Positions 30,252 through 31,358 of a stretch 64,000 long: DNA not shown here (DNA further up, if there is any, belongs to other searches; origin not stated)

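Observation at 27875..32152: Divergent sqdB locus with a MurG/MGD-type glycosyltransferase, a deacetylase-like protein and a FemAB-like GNAT: candidate uncharacterised sulfoquinovose-conjugate pathway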

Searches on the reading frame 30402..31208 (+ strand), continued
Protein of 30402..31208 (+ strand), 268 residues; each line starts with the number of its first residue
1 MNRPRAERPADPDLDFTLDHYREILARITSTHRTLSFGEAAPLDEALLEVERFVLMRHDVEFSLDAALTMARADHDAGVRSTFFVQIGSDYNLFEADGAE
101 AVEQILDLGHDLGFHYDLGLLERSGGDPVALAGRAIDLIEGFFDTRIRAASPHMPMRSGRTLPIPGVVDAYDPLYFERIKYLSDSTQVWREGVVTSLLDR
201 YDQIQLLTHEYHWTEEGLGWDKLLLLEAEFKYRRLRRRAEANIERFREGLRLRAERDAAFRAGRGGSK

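Call 67: find_related_loci(query=A2, collection=metagenome_contigs, flank=8000)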
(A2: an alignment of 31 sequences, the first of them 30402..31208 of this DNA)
Query A2 (268 aa) in metagenome_contigs; peptide patterns used: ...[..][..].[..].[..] (x = any residue, [..] = any of these).
600 stretches matched a pattern (row limit reached: there are more); 550 encode a relative of the query (tblastn E <= 1e-3); the best 80 are kept; 80 distinct loci.
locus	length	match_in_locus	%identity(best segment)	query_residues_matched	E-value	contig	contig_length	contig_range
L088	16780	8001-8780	86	1-260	1e-146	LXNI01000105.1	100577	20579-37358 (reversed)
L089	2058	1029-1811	69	1-261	2e-126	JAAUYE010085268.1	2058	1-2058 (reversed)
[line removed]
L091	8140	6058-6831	71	4-261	2e-117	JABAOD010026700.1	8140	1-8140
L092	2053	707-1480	71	4-261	2e-124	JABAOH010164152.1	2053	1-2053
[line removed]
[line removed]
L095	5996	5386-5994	85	1-203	2e-110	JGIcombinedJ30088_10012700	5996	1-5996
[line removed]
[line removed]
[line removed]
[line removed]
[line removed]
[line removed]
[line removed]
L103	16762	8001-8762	51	8-261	2e-85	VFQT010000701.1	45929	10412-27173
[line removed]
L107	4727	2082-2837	37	11-261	2e-67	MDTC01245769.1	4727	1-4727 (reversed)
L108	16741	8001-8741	39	16-261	2e-59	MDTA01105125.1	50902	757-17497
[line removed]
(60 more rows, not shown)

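Call 70: search_protein_families(library=pfam, proteins=[L111:6767-7594:+, L111:10075-11127:+, L111:11124-12224:-, L100:2504-3352:+, L100:5441-6346:+, L108:5680-6999:+, L108:8840-9367:+, L108:9432-10517:+, L108:10514-11434:+, L108:4181-5683:+], max_evalue=0.001)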
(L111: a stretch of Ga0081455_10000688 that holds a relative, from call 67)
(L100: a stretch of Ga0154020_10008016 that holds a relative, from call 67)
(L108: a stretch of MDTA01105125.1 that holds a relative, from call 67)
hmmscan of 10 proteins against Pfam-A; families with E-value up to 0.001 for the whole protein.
L111:6767-7594:+ (275 aa): 0 families

L111:10075-11127:+ (350 aa): 0 families

L111:11124-12224:- (366 aa): 1 family
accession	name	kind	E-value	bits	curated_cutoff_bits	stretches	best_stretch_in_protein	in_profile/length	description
PF04909.20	Amidohydro_2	-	5.8e-27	95.6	26.4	1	130-360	51-288/289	Amidohydrolase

L100:2504-3352:+ (282 aa): 1 family
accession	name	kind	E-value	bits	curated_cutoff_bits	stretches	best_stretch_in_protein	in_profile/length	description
PF05050.19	Methyltransf_21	-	4e-21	76.3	22.7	1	89-249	1-173/173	Methyltransferase FkbM domain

L100:5441-6346:+ (301 aa): 5 families
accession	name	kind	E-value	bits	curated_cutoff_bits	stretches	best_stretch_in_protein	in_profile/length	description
PF13489.12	Methyltransf_23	-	2.7e-20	73.2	27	1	90-255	9-163/164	Methyltransferase domain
PF08241.18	Methyltransf_11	-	2.2e-09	38.2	21.2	1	109-199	1-95/95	Methyltransferase domain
PF13649.12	Methyltransf_25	-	2.7e-08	34.8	27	1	109-195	2-97/97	Methyltransferase domain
PF08242.18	Methyltransf_12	-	6.3e-07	30.5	30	1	109-197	1-98/98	Methyltransferase domain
PF13847.12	Methyltransf_31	-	9.3e-06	25.8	27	1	105-208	4-119/145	Methyltransferase domain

L108:5680-6999:+ (439 aa): 7 families
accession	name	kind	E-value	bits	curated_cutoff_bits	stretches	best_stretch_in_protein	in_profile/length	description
PF03721.20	UDPG_MGDP_dh_N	-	4.3e-62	209.5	27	1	1-184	1-187/187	UDP-glucose/GDP-mannose dehydrogenase family, NAD binding domain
PF00984.24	UDPG_MGDP_dh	-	1.1e-35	122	25.4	1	201-293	1-93/94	UDP-glucose/GDP-mannose dehydrogenase family, central domain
PF03720.21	UDPG_MGDP_dh_C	-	1.4e-30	106.1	30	1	317-419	1-102/103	UDP-glucose/GDP-mannose dehydrogenase family, UDP binding domain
PF01210.29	NAD_Gly3P_dh_N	-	5e-06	27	23.1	1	2-155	1-139/158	NAD-dependent glycerol-3-phosphate dehydrogenase N-terminus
PF03807.23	F420_oxidored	-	8.2e-05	23.6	21.6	0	3-85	2-68/94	NADP oxidoreductase coenzyme F420-dependent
PF02558.23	ApbA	-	0.00047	20.2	22.2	0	3-84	1-74/150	Ketopantoate reductase PanE/ApbA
PF02737.24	3HCDH_N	-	0.00081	19.8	22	0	2-83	1-85/180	3-hydroxyacyl-CoA dehydrogenase, NAD binding domain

L108:8840-9367:+ (175 aa): 1 family
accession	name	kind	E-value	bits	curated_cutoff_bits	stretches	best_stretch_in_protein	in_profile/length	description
PF02357.24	NusG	-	6.4e-16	59.1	22.2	1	15-110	2-92/93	Transcription termination factor nusG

L108:9432-10517:+ (361 aa): 2 families
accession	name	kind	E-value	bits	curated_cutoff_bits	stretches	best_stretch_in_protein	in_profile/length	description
PF03102.20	NeuB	-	1.4e-73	247.8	22.1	1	22-285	1-240/241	NeuB family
PF08666.17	SAF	-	2.6e-08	34.7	21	1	301-358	2-63/63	SAF domain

L108:10514-11434:+ (306 aa): 2 families
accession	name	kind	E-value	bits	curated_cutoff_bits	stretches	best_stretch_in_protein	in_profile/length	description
PF00535.33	Glycos_transf_2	-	5.6e-21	75.6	23.3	1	4-123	1-119/168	Glycosyl transferase family 2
PF10111.15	Glyco_tranf_2_2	-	5.9e-08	33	27.3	1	4-91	1-90/276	Glycosyltransferase like family 2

L108:4181-5683:+ (500 aa): 1 family
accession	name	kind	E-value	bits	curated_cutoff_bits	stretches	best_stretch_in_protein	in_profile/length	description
PF04932.20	Wzy_C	-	4.6e-22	78.8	31.7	1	260-425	2-148/149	O-Antigen ligase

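Call 71: search_protein_families(library=pfam, proteins=[L097:1839-2933:+, L097:2941-3930:+, L097:4016-5011:+, L107:42-1088:+, L107:2848-3864:-, L104:6056-7021:+, L104:8818-9849:-, L103:6064-6765:+, L083:5768-6964:+, L087:8250-9554:+], max_evalue=0.001)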
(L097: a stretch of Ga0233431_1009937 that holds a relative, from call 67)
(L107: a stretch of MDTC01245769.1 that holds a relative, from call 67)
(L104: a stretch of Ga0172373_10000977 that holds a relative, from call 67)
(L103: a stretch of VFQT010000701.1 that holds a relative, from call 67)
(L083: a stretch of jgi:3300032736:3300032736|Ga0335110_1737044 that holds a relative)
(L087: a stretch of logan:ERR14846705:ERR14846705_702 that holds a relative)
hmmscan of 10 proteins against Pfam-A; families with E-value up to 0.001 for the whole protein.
L097:1839-2933:+ (364 aa): 3 families
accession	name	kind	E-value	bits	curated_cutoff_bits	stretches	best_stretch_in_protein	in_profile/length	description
PF04055.27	Radical_SAM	-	4.2e-29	102.3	29.5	1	50-210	2-166/166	Radical SAM superfamily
PF13186.11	SPASM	-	1.3e-10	41.9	21.5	1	289-348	1-67/67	Iron-sulfur cluster-binding domain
PF13353.11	Fer4_12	-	6.2e-07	30.2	22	1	54-133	14-99/137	4Fe-4S single cluster domain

L097:2941-3930:+ (329 aa): 1 family
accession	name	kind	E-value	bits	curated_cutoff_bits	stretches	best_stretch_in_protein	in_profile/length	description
PF03706.18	LPG_synthase_TM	-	2.2e-22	80.4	33.4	1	22-308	4-300/302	Lysylphosphatidylglycerol synthase TM region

L097:4016-5011:+ (331 aa): 2 families
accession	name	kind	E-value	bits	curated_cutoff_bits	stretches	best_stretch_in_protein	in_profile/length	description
PF04055.27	Radical_SAM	-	3.2e-10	40.9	29.5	1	56-157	2-108/166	Radical SAM superfamily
PF13353.11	Fer4_12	-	0.00037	21.2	22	1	54-124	8-79/137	4Fe-4S single cluster domain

L107:42-1088:+ (348 aa): 3 families
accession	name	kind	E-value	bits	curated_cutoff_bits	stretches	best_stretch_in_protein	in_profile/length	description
PF00535.33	Glycos_transf_2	-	7.1e-21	75.3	23.3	1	126-287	2-167/168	Glycosyl transferase family 2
PF10066.14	DUF2304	-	0.0001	23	25.5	1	7-97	2-92/106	Uncharacterized conserved protein (DUF2304)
PF14296.11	O-ag_pol_Wzy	-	0.00022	20.5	26.6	1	4-103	22-123/468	O-antigen polysaccharide polymerase Wzy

L107:2848-3864:- (338 aa): 7 families
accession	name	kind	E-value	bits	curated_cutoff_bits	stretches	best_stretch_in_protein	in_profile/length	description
PF02719.21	Polysacc_synt_2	-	6.9e-88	295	20.2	1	8-288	1-291/293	Polysaccharide biosynthesis protein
PF01370.27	Epimerase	-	2.7e-23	83.1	20.9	1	8-197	1-203/240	NAD dependent epimerase/dehydratase family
PF16363.11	GDP_Man_Dehyd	-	4.6e-15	56.4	27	1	9-131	1-131/332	GDP-mannose 4,6 dehydratase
PF01073.25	3Beta_HSD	-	5.8e-15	55.5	22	1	9-136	1-123/280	3-beta hydroxysteroid dehydrogenase/isomerase family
PF07993.18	NAD_binding_4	-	9.4e-10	38.5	20.1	1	73-136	83-143/258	Male sterility protein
PF04321.23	RmlD_sub_bind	-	1.8e-08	34.3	27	1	7-180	2-159/287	RmlD substrate binding domain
PF13460.12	NAD_binding_10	-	0.00086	19.7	27.2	0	15-135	4-104/184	NAD(P)H-binding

L104:6056-7021:+ (321 aa): 2 families
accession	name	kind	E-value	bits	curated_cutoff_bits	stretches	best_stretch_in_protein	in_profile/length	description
PF12706.13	Lactamase_B_2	-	1.7e-08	34.8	27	1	96-291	35-199/200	Beta-lactamase superfamily domain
PF00753.33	Lactamase_B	-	0.00031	21.2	22.7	0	96-123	48-75/196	Metallo-beta-lactamase superfamily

L104:8818-9849:- (343 aa): 1 family
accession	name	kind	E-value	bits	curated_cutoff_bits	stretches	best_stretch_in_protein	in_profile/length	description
PF13578.12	Methyltransf_24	-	2.4e-12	48.1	26.3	1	166-271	1-105/105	Methyltransferase domain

L103:6064-6765:+ (233 aa): 0 families

L083:5768-6964:+ (398 aa): 0 families

L087:8250-9554:+ (434 aa): 3 families
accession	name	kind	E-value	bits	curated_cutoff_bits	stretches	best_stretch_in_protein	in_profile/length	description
PF13428.12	TPR_14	-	3.8e-05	24.4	23.5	1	8-47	4-43/44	Tetratricopeptide repeat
PF07719.23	TPR_2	-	0.00017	21.9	27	1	6-38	2-34/34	Tetratricopeptide repeat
PF13432.12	TPR_16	-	0.00089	20.1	32.7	0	10-44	2-36/65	Tetratricopeptide repeat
